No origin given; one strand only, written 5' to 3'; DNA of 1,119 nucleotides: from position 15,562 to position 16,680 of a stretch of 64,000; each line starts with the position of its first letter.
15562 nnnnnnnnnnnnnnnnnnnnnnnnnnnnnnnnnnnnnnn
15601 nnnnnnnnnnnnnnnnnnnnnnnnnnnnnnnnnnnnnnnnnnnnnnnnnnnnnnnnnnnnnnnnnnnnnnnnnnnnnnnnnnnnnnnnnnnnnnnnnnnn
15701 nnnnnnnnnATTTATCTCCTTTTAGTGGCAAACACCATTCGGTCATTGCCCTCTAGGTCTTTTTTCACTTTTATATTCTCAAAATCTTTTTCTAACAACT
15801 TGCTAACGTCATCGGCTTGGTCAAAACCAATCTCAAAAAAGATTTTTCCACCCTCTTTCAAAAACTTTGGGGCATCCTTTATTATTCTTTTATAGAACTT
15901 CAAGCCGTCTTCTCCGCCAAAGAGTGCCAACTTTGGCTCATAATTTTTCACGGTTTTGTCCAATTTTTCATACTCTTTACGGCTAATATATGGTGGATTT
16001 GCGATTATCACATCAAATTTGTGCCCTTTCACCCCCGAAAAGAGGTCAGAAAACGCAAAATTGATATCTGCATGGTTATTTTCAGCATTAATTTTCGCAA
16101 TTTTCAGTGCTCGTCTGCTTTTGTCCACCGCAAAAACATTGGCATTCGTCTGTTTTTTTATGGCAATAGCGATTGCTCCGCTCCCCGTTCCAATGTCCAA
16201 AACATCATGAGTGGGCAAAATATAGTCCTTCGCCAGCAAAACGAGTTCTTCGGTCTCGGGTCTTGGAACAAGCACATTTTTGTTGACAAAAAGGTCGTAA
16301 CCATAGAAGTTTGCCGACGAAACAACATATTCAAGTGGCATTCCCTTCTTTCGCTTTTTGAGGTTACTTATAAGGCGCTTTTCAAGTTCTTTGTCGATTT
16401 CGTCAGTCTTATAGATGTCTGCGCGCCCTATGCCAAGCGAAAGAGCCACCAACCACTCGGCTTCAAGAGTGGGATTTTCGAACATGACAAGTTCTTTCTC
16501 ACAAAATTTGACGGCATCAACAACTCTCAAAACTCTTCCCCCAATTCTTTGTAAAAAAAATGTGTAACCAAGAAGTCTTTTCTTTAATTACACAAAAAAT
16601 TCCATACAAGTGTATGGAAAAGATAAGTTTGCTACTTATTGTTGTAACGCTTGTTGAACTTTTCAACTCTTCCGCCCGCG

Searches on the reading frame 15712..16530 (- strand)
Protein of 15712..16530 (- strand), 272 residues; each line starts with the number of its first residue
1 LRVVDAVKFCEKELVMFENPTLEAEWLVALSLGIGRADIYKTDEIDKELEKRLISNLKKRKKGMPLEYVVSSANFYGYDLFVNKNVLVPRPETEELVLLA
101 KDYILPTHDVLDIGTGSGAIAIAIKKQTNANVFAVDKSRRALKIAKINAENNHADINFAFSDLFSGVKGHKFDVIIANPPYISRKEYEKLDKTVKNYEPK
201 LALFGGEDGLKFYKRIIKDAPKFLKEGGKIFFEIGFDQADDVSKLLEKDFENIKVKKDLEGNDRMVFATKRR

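Call 70: search_protein_families(library=pfam, proteins=[window:15712-16530:-], max_evalue=0.001)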
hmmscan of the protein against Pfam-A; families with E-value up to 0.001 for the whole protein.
window:15712-16530:- (272 aa): 15 families
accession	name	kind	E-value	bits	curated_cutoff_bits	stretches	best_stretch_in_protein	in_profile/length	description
PF05175.20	MTS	-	2.8e-21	76.4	23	1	106-186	31-113/170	Methyltransferase small domain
PF06325.19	PrmA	-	7.1e-15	55.7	22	1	101-178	156-233/296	Ribosomal protein L11 methyltransferase (PrmA)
PF13847.12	Methyltransf_31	-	1.5e-11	44.6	27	1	109-233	6-110/145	Methyltransferase domain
PF13649.12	Methyltransf_25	-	4.6e-10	40.5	27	1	110-189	1-84/97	Methyltransferase domain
PF07669.17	Eco57I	-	4.6e-08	33.8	25.3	1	138-197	42-105/171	Eco57I restriction-modification methylase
PF17827.6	PrmC_N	-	9.7e-08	32.9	23.4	1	11-69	7-69/71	PrmC N-terminal domain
PF08241.18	Methyltransf_11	-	5.1e-07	30.7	21.2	1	111-178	1-67/95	Methyltransferase domain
PF13489.12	Methyltransf_23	-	1.2e-06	28.8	27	1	102-234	18-118/164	Methyltransferase domain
PF01170.24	UPF0020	-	1.8e-06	28.2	22.3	1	126-186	73-136/197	RMKL-like, methyltransferase domain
PF08242.18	Methyltransf_12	-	2e-06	28.9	30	1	111-178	1-72/98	Methyltransferase domain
PF03602.21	Cons_hypoth95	-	2.4e-06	27.8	24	1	105-195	40-137/182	Conserved hypothetical protein 95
PF01555.25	N6_N4_Mtase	-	2.2e-05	24.9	26.7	1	173-258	2-77/221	DNA methylase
PF01135.25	PCMT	-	0.00061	20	20.3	0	104-168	71-138/210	Protein-L-isoaspartate(D-aspartate) O-methyltransferase (PCMT)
PF10237.15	N6-adenineMlase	-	0.00069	19.8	23.2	0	169-200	86-118/166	Probable N6-adenine methyltransferase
PF02384.22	N6_Mtase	-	0.00095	19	20.4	0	107-191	45-145/311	N-6 DNA Methylase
